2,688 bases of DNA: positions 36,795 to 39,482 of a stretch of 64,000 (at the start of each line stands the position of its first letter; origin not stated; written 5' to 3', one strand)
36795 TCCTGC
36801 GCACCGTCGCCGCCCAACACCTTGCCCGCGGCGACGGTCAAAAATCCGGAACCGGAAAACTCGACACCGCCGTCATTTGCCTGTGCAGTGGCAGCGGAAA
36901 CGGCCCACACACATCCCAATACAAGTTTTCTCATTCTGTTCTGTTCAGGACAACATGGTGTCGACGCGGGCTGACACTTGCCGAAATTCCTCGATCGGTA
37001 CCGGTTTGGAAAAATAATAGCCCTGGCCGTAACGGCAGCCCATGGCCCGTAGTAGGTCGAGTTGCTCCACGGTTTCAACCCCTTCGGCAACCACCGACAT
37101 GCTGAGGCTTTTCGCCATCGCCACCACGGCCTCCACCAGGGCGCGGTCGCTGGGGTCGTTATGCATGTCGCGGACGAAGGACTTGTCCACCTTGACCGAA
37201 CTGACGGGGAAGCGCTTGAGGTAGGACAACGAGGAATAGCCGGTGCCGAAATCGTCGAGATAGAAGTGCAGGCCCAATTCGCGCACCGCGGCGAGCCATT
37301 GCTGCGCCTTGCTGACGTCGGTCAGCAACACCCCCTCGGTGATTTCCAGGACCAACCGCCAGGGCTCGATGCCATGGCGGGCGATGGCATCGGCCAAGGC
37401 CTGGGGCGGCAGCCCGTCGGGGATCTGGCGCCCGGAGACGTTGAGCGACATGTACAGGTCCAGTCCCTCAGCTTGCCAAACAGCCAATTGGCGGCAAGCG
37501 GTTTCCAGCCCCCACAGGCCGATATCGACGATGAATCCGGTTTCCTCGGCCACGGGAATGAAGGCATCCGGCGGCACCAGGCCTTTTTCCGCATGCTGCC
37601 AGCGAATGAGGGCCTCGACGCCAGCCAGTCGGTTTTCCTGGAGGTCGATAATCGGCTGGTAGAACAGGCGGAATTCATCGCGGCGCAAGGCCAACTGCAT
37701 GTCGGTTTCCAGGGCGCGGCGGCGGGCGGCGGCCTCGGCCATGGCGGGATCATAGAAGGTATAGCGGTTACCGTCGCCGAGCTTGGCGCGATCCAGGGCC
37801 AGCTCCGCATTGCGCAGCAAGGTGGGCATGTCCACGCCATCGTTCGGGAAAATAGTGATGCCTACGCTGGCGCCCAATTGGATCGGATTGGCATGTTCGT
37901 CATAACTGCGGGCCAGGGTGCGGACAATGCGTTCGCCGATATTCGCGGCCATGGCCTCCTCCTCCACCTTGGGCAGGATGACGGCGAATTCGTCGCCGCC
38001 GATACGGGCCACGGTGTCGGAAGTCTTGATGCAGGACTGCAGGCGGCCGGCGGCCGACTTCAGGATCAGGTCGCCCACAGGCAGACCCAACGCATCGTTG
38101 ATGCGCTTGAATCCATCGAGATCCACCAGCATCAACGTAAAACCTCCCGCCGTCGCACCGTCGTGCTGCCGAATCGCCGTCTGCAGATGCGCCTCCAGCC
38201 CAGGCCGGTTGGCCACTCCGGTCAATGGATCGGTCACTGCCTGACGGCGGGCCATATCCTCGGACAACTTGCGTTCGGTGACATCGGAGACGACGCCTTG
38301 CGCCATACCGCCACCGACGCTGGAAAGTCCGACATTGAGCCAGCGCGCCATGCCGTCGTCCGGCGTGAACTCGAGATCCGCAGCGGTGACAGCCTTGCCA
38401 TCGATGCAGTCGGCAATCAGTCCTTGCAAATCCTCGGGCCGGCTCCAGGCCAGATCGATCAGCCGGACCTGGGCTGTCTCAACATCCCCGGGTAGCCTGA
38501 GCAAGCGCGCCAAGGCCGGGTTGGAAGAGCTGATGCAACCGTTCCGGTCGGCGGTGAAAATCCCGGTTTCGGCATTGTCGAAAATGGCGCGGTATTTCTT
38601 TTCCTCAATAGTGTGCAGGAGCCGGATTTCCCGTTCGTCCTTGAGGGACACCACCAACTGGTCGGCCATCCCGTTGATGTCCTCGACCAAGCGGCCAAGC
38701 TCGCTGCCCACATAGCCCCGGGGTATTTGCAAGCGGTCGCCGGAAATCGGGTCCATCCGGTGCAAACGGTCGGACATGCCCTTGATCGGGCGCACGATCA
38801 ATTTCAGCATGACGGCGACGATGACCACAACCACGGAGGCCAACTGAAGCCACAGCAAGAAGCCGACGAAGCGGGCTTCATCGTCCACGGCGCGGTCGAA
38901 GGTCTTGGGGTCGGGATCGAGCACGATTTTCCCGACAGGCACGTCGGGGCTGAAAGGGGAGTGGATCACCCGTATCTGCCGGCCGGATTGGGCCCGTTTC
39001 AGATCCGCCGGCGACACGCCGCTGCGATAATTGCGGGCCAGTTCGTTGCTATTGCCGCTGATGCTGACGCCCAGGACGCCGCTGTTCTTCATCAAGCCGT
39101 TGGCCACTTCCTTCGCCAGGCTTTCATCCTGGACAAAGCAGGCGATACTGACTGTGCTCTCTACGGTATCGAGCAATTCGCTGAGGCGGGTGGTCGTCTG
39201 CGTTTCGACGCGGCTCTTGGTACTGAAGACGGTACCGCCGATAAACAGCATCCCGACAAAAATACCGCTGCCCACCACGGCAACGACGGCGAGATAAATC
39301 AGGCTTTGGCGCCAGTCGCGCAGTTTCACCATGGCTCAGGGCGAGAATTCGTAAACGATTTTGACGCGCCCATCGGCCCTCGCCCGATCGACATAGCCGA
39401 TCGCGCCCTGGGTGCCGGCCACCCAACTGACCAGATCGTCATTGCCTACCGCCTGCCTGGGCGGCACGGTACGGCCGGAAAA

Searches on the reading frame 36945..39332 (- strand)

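Call 46: search_protein_families(library=ncbifam, proteins=[window:36945-39332:-], max_evalue=1e-10)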
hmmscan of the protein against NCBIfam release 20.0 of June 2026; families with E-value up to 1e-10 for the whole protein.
window:36945-39332:- (795 aa): 27 families (the best 25 are shown)
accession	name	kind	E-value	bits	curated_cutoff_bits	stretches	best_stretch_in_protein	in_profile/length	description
NF045675.1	PhdiestaseDibA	equivalog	3.4e-128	428.7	980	1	347-783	185-621/623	phosphodiesterase DibA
NF007474.0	PRK10060.1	equivalog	5.5e-108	361.9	782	1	349-786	221-653/663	cyclic di-GMP phosphodiesterase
NF053781.1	cdiGMPphdstlr2612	equivalog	5.2e-106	355.7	1600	1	345-784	820-1262/1268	Tlr1612 family c-di-GMP phosphodiesterase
NF052458.1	PhdiestGepA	equivalog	5.9e-101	339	1200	1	355-783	415-837/840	phosphodiesterase GepA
NF008467.0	PRK11359.1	equivalog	5.7e-95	318.9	857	1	364-783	375-788/800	oxygen-sensing cyclic-di-GMP phosphodiesterase DosP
NF008807.1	PRK11829.1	equivalog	8.8e-86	288.5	733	1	393-784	268-659/670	biofilm formation regulator HmsP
NF007298.0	PRK09776.1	equivalog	1.6e-63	215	1135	1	347-785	666-1104/1111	diguanylate cyclase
NF007839.0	PRK10551.1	equivalog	5.1e-50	170.5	461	1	541-787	264-510/518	cyclic di-GMP phosphodiesterase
NF045673.1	c-di-GMPRcptLapD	equivalog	2e-49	168.5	1020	1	360-779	231-646/647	cyclic di-GMP receptor LapD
NF052596.1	RR_EAL_PvrR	equivalog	2.8e-44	151.4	580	1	538-786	140-388/398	response regulator cyclic di-GMP phosphodiesterase PvrR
NF008281.1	PRK11059.1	equivalog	4.2e-39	134.3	663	1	358-780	214-632/633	RNase E specificity factor CsrD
NF007423.1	PRK09966.1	equivalog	3.9e-36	124.8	325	1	362-517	236-390/390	diguanylate cyclase DgcN/YfiN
TIGR00254.1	GGDEF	domain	2.6e-33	115.1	37.4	1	363-525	3-165/168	diguanylate cyclase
NF052265.1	EAL_dom_RimA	equivalog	6.8e-30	104.1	430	1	553-778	16-234/248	S6 modification regulatory phosphodiesterase RimA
NF007135.0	PRK09581.1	equivalog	4.2e-29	101.6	474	1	363-523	290-451/457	PleD family two-component system response regulator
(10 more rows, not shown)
